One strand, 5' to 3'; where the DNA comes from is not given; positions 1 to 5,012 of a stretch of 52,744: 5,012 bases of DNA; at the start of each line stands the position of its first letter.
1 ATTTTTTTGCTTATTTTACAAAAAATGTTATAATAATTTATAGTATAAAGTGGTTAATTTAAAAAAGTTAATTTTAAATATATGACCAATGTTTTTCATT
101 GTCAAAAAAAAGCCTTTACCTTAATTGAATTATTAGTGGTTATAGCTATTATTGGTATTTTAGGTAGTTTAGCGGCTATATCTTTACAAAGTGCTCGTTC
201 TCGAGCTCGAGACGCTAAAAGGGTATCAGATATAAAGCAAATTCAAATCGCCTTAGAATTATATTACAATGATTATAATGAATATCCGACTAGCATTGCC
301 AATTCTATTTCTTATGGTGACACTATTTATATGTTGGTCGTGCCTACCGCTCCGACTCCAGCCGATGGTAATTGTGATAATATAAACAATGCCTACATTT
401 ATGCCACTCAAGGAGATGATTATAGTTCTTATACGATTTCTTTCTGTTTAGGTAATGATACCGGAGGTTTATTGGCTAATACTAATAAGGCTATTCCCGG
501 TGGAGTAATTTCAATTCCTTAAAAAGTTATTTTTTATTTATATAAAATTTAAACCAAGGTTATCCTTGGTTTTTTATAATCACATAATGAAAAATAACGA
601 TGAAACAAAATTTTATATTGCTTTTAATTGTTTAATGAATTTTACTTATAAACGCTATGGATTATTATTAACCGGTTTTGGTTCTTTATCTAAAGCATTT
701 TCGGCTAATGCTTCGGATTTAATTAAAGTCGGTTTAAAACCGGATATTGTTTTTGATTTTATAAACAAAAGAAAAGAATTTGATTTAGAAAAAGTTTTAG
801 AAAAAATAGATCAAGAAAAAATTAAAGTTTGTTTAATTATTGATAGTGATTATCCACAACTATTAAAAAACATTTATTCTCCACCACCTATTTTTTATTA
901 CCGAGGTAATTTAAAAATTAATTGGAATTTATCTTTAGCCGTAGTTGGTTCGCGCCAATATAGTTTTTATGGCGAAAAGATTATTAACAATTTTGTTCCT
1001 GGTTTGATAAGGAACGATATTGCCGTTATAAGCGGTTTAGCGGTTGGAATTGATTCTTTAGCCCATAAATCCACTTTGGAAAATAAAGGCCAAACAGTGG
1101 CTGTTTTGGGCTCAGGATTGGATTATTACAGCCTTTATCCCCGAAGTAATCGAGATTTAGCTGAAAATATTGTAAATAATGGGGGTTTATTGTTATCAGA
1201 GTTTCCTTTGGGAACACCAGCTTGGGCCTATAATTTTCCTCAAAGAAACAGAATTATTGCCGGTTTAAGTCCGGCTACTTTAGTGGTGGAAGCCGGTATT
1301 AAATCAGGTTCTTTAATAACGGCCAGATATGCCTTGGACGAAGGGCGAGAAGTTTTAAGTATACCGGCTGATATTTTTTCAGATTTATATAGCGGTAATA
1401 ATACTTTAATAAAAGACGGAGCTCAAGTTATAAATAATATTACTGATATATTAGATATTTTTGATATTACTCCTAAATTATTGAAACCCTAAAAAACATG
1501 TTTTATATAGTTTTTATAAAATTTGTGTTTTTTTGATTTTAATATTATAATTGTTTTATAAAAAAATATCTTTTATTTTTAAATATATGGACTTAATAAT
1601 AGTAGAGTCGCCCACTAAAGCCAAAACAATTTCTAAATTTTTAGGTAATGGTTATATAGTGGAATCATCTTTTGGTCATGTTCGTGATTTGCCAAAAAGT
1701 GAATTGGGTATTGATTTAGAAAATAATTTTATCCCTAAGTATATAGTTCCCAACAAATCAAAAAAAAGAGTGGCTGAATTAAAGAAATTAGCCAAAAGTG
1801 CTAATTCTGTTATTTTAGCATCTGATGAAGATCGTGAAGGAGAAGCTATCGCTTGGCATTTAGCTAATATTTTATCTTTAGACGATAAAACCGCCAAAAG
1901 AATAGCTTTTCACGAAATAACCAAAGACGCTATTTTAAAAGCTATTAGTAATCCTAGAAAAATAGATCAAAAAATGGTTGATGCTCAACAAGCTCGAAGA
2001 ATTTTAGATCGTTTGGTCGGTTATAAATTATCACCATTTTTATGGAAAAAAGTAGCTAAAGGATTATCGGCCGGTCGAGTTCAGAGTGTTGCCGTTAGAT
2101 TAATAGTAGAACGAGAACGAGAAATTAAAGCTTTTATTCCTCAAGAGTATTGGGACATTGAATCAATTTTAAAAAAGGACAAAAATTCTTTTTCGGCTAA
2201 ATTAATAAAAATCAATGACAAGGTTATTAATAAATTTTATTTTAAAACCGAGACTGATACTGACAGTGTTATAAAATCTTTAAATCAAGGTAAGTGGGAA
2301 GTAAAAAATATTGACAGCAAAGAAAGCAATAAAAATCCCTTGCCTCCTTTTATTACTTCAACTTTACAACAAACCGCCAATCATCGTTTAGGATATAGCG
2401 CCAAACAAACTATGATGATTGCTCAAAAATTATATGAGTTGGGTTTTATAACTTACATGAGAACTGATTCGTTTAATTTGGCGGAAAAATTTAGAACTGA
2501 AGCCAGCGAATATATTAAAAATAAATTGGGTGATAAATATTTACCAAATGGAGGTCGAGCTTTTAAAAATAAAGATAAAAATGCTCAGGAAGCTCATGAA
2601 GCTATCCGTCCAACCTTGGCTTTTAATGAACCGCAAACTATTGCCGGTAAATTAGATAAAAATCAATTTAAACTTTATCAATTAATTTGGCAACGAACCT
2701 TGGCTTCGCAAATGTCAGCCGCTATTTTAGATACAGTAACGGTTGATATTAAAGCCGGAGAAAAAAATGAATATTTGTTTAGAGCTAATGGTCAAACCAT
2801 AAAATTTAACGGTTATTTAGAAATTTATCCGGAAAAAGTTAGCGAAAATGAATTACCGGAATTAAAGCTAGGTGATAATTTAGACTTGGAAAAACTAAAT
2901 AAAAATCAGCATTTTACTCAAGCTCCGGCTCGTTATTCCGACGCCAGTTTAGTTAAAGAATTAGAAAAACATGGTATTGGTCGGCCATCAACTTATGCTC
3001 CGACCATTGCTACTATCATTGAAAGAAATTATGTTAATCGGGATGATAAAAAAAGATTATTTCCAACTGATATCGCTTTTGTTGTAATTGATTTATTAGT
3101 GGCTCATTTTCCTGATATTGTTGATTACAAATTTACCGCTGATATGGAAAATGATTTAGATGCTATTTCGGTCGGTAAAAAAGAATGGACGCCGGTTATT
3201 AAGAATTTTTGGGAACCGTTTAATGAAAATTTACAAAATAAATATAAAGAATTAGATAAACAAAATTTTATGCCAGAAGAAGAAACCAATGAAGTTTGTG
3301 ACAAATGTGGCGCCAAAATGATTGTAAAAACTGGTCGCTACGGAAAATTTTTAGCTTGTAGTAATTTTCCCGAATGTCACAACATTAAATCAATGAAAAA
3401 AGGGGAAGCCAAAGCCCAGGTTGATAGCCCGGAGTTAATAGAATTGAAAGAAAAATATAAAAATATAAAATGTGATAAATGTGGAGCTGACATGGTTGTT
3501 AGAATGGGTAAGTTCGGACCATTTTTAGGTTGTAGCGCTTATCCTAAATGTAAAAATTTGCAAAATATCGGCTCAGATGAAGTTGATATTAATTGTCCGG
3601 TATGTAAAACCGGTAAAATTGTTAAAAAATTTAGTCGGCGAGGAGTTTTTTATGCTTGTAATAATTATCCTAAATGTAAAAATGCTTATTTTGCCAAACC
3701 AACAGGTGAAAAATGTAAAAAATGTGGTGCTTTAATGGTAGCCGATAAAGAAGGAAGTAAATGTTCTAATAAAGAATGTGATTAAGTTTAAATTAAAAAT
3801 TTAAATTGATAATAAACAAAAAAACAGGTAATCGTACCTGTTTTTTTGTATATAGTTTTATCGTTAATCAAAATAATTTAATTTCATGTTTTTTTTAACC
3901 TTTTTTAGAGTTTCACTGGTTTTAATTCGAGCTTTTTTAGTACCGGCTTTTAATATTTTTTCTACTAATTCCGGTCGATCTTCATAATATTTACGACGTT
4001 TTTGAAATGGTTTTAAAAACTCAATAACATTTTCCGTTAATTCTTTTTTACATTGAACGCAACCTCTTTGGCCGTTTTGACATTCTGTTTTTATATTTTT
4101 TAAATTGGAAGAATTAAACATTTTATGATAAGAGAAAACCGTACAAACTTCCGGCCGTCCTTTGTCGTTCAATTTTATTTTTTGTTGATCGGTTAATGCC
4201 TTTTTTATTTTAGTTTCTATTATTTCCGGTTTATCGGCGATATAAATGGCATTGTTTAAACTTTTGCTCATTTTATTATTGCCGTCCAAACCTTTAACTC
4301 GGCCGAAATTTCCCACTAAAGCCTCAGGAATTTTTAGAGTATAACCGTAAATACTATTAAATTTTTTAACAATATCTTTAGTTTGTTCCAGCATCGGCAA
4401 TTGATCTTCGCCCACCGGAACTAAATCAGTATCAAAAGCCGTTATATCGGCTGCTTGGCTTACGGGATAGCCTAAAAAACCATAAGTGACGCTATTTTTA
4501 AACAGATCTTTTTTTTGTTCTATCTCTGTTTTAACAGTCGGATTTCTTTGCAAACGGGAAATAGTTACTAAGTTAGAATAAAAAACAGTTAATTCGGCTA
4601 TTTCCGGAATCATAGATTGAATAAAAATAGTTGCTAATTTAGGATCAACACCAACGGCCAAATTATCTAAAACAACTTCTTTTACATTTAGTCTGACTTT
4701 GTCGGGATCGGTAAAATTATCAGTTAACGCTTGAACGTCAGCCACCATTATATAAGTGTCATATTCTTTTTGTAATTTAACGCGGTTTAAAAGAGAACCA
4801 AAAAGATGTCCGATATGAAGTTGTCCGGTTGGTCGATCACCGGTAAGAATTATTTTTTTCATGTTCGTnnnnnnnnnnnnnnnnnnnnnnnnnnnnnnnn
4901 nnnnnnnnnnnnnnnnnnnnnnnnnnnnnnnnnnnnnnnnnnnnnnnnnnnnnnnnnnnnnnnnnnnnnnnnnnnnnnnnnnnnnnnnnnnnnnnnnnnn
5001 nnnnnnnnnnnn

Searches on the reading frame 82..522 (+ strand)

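Call 28: search_protein_families(library=pfam, max_evalue=0.00001, proteins=[window:82-522:+])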
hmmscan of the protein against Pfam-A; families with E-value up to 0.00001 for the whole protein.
window:82-522:+ (146 aa): 1 family
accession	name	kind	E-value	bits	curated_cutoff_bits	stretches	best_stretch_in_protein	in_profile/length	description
PF07963.17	N_methyl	-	5.2e-08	32.6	21.2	1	9-31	4-26/27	Prokaryotic N-terminal methylation motif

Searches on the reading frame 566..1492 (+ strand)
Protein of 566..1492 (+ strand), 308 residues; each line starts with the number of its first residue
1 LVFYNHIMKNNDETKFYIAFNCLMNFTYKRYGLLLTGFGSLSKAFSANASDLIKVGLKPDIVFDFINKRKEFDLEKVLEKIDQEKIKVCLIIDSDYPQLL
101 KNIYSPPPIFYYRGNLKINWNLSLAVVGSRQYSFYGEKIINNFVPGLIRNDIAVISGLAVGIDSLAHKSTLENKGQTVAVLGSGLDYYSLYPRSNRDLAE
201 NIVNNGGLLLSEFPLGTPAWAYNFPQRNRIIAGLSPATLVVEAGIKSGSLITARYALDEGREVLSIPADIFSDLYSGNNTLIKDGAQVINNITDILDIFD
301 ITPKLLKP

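Call 28: search_protein_families(library=pfam, max_evalue=0.00001, proteins=[window:566-1492:+])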
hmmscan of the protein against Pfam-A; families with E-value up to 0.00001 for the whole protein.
window:566-1492:+ (308 aa): 1 family
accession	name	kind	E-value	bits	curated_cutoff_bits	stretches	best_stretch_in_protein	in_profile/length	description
PF02481.21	DNA_processg_A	-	2.8e-74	249.3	29.6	1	81-290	2-211/212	DNA recombination-mediator protein A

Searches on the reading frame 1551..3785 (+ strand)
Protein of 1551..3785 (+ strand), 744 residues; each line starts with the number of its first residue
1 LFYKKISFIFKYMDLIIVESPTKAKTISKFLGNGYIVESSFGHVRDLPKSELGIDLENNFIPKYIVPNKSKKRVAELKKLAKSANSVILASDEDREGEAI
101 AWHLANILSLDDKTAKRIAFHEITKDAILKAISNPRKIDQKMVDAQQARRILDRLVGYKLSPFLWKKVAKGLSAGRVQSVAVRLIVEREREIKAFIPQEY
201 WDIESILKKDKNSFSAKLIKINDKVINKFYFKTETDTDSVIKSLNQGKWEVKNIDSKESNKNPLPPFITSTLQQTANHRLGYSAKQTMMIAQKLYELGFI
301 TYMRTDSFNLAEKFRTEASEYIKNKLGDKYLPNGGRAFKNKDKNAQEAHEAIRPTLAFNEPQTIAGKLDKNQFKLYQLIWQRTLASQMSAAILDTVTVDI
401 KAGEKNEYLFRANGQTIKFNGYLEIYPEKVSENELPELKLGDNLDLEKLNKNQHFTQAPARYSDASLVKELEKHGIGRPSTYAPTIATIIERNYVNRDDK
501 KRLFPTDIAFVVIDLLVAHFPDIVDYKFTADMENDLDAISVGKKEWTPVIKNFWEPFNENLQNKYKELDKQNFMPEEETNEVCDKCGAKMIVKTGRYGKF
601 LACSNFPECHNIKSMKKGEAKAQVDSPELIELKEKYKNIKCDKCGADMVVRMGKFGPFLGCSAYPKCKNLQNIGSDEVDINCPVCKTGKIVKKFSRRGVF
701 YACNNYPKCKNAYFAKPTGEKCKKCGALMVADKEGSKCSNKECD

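Call 28: search_protein_families(library=pfam, max_evalue=0.00001, proteins=[window:1551-3785:+])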
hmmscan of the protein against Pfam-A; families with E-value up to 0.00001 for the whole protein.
window:1551-3785:+ (744 aa): 3 families
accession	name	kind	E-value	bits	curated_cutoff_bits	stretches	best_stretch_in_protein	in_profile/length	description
PF01131.25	Topoisom_bac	-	1.9e-132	442.6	35.1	1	138-550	2-410/411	DNA topoisomerase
PF01396.24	Zn_ribbon_Top1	-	4.2e-41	138.9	32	3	581-617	2-38/39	Topoisomerase DNA binding C4 zinc finger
PF01751.28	Toprim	-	8.5e-23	80.8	23.1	1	15-123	2-96/96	Toprim domain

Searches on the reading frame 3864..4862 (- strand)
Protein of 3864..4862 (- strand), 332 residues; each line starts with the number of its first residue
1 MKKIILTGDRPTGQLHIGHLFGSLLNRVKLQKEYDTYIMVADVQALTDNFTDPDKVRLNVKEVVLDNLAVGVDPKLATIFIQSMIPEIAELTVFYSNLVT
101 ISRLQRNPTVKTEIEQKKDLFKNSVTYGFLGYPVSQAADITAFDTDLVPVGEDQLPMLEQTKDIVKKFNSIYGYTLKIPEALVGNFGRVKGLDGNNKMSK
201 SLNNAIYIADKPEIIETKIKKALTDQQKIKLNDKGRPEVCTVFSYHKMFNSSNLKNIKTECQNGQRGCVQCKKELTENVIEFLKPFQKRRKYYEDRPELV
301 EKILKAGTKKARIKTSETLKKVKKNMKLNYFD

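Call 28: search_protein_families(library=pfam, max_evalue=0.00001, proteins=[window:3864-4862:-])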
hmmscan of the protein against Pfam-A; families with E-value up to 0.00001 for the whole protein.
window:3864-4862:- (332 aa): 1 family
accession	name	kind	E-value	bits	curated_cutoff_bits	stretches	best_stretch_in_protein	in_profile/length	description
PF00579.31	tRNA-synt_1b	-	9.5e-59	199.5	21.1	1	4-284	7-292/292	tRNA synthetases class I (W and Y)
